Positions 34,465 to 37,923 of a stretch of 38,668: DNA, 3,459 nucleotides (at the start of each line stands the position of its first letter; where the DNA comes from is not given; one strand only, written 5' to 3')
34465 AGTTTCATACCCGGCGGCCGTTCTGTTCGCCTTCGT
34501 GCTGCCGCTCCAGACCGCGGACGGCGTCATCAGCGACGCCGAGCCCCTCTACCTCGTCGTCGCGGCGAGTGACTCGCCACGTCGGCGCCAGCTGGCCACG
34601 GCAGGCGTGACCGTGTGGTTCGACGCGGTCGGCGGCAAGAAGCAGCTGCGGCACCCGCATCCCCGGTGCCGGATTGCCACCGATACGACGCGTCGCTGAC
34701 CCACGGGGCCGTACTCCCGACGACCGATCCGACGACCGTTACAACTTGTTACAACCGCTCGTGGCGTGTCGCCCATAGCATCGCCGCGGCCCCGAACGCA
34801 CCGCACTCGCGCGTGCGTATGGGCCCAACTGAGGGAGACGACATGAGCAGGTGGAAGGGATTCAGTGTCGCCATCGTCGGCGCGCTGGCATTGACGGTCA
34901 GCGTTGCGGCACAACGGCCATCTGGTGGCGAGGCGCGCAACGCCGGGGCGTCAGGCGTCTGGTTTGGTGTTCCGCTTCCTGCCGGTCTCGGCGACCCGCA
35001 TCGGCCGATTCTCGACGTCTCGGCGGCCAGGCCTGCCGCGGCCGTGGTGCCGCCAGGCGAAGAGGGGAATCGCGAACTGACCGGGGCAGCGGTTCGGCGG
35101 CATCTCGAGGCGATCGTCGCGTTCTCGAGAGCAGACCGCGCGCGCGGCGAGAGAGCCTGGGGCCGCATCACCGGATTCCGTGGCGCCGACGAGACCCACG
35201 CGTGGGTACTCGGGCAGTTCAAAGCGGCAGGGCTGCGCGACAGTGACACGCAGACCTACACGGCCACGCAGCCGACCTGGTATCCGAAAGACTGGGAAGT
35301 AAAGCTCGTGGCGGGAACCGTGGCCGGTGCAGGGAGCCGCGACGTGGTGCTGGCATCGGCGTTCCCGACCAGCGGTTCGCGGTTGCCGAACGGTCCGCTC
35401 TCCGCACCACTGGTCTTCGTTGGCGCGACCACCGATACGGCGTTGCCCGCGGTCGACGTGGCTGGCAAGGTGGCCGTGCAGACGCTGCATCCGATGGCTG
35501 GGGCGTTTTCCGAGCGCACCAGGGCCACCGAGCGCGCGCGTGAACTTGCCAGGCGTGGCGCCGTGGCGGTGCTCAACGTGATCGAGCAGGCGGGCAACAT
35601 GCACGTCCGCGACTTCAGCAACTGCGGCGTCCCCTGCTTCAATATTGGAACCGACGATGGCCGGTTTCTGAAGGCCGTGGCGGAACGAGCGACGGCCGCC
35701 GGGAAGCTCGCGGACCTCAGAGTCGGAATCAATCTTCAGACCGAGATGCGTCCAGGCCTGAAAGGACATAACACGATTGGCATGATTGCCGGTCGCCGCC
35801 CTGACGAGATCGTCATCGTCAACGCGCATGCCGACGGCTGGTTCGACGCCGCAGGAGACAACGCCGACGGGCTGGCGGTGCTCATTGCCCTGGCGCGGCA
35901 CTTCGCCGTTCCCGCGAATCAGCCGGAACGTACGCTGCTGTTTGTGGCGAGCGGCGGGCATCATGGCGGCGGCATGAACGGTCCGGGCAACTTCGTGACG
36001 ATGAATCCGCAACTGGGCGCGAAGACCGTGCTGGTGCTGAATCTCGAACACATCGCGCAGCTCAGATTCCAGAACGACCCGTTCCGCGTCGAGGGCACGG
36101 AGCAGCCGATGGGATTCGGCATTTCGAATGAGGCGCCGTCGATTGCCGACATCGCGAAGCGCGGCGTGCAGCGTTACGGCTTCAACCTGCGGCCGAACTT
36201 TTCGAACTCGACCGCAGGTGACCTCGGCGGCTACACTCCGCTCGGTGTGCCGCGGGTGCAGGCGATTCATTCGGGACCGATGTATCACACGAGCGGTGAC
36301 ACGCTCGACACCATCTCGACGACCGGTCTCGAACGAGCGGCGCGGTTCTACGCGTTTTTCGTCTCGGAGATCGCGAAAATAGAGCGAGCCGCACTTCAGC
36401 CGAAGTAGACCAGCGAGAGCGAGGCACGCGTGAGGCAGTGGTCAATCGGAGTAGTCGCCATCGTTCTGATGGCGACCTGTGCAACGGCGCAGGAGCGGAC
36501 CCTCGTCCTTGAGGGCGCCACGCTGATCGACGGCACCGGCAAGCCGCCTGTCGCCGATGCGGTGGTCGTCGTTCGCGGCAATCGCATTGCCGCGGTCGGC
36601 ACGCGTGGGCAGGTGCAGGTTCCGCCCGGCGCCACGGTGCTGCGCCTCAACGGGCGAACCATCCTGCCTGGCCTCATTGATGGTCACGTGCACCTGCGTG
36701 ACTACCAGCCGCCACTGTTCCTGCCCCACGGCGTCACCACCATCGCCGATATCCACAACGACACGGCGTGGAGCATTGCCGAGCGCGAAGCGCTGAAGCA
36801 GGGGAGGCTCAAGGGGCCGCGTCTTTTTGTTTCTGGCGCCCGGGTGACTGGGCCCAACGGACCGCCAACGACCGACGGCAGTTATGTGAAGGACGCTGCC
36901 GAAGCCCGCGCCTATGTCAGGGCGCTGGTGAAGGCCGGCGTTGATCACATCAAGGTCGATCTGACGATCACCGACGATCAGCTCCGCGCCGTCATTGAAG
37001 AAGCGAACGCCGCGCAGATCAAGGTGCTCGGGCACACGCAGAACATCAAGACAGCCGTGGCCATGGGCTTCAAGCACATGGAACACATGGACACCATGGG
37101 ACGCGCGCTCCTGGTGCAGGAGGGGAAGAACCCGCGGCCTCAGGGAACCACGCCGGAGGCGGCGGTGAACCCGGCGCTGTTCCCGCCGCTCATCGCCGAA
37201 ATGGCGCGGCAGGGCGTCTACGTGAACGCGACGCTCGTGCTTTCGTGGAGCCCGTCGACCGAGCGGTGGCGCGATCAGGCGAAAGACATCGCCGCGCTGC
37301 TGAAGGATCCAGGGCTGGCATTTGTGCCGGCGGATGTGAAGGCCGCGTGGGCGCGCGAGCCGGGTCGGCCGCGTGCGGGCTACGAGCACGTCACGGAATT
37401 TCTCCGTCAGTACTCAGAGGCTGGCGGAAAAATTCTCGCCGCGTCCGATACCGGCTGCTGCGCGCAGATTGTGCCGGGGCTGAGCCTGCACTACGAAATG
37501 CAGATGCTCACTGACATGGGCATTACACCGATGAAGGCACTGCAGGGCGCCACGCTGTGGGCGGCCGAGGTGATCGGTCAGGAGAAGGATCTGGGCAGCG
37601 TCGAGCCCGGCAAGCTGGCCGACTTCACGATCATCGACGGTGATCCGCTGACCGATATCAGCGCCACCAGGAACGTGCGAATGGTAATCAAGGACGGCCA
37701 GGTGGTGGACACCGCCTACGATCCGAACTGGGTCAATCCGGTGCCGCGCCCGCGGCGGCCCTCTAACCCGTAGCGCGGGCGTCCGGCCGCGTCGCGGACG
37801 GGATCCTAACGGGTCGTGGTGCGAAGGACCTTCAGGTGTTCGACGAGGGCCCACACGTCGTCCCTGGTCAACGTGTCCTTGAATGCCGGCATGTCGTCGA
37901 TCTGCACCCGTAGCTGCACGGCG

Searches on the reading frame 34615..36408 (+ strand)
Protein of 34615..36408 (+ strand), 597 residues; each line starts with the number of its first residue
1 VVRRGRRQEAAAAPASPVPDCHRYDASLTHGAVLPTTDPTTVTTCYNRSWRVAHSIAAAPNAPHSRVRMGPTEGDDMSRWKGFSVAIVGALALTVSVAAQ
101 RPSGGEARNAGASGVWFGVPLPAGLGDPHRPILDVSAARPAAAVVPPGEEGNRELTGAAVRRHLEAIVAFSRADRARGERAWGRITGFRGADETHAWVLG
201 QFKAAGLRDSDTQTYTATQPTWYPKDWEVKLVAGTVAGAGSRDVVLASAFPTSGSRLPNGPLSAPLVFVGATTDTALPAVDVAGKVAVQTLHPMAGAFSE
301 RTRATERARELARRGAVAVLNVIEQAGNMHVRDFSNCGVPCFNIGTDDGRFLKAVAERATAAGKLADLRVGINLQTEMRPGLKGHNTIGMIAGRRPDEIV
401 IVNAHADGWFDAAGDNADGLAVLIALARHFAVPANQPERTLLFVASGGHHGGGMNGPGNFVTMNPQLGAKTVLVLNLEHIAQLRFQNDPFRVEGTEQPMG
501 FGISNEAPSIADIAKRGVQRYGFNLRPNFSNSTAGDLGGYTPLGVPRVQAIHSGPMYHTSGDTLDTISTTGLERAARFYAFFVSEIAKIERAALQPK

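Call 44: search_protein_families(library=pfam, proteins=[window:34615-36408:+], max_evalue=0.001)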
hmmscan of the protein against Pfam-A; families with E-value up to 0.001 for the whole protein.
window:34615-36408:+ (597 aa): 1 family
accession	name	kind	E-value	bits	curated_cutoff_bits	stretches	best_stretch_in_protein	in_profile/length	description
PF04389.22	Peptidase_M28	-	1.9e-18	67.3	21.3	1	386-580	1-190/193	Peptidase family M28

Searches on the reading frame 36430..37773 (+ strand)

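Call 44: search_protein_families(library=pfam, proteins=[window:36430-37773:+], max_evalue=0.001)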
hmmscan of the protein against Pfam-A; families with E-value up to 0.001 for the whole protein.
window:36430-37773:+ (447 aa): 2 families
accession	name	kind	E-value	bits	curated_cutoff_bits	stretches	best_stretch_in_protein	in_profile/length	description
PF01979.26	Amidohydro_1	-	1.9e-27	96.8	25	1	77-426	1-345/345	Amidohydrolase family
PF07969.17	Amidohydro_3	-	6.5e-14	52.7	29.7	1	282-426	319-471/472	Amidohydrolase family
